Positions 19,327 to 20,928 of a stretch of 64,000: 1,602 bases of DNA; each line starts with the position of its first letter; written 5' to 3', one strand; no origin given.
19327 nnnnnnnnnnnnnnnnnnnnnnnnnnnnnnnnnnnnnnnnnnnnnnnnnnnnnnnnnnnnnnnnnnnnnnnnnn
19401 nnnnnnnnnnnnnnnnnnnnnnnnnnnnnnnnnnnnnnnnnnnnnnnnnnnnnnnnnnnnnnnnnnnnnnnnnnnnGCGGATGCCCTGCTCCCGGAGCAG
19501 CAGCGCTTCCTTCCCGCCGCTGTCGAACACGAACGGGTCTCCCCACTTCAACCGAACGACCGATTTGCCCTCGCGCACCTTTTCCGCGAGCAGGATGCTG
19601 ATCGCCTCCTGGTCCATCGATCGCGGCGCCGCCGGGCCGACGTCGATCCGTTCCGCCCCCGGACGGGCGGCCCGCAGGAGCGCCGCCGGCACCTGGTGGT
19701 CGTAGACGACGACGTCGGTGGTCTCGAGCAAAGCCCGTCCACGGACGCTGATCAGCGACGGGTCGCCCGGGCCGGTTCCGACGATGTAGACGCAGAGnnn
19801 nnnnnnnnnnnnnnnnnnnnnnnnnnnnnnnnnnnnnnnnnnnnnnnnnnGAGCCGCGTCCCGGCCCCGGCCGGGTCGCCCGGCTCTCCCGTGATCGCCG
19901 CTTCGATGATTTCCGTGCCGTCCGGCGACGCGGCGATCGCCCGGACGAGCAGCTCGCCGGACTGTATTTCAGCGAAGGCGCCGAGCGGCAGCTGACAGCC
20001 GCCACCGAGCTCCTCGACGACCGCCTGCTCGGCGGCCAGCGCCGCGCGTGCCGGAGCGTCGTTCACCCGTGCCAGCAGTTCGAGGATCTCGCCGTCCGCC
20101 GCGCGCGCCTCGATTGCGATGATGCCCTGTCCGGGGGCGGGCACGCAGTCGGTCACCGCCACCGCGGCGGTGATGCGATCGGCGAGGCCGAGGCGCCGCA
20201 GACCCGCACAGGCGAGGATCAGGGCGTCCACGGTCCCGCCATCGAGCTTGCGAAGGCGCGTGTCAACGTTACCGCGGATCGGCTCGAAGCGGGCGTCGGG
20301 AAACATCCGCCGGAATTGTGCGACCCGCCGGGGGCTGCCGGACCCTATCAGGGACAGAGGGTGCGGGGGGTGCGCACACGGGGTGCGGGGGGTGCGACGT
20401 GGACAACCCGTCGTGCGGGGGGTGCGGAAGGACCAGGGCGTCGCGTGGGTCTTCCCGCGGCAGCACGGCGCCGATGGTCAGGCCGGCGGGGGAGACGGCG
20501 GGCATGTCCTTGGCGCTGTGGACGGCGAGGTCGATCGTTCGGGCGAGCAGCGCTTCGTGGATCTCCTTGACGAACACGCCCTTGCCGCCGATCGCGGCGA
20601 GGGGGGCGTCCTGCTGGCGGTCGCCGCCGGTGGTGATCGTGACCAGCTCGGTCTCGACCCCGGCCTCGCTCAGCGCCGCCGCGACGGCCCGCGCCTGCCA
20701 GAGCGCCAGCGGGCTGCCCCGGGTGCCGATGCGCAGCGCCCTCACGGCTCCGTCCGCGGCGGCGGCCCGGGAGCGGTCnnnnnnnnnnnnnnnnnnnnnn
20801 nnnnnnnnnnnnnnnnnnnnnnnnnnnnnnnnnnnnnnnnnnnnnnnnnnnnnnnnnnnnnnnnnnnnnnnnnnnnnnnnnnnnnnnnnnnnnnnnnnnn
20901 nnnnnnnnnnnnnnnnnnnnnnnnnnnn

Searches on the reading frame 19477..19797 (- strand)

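Call 50: search_protein_families(library=pfam, proteins=[window:19477-19797:-], max_evalue=0.01)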
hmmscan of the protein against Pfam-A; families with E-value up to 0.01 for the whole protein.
window:19477-19797:- (107 aa): 1 family
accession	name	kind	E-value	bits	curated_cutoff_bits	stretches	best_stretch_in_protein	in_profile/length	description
PF00590.25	TP_methylase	-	5.8e-25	88.9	27.8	1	3-106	2-109/212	Tetrapyrrole (Corrin/Porphyrin) Methylases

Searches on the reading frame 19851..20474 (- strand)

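Call 50: search_protein_families(library=pfam, proteins=[window:19851-20474:-], max_evalue=0.01)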
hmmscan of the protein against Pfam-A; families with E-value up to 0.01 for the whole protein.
window:19851-20474:- (208 aa): 3 families
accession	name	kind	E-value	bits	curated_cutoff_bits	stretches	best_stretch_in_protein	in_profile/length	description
PF01379.25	Porphobil_deam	-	9.2e-32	110.7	22.1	1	41-131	116-206/207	Porphobilinogen deaminase, dipyromethane cofactor binding domain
PF03900.20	Porphobil_deamC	-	2.4e-12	47.5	26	1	147-207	5-67/74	Porphobilinogen deaminase, C-terminal domain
PF03466.25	LysR_substrate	-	0.0076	16.1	28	0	48-88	22-62/209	LysR substrate binding domain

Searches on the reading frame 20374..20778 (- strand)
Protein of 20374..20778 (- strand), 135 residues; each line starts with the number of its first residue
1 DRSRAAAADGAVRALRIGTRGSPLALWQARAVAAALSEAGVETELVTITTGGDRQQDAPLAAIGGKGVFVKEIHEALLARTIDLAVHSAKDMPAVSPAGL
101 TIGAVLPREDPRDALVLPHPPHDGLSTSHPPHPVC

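Call 50: search_protein_families(library=pfam, proteins=[window:20374-20778:-], max_evalue=0.01)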
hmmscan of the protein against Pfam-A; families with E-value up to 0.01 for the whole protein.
window:20374-20778:- (135 aa): 1 family
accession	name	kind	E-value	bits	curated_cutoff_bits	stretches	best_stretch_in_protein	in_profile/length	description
PF01379.25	Porphobil_deam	-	6.7e-41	140.6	22.1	1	15-118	1-104/207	Porphobilinogen deaminase, dipyromethane cofactor binding domain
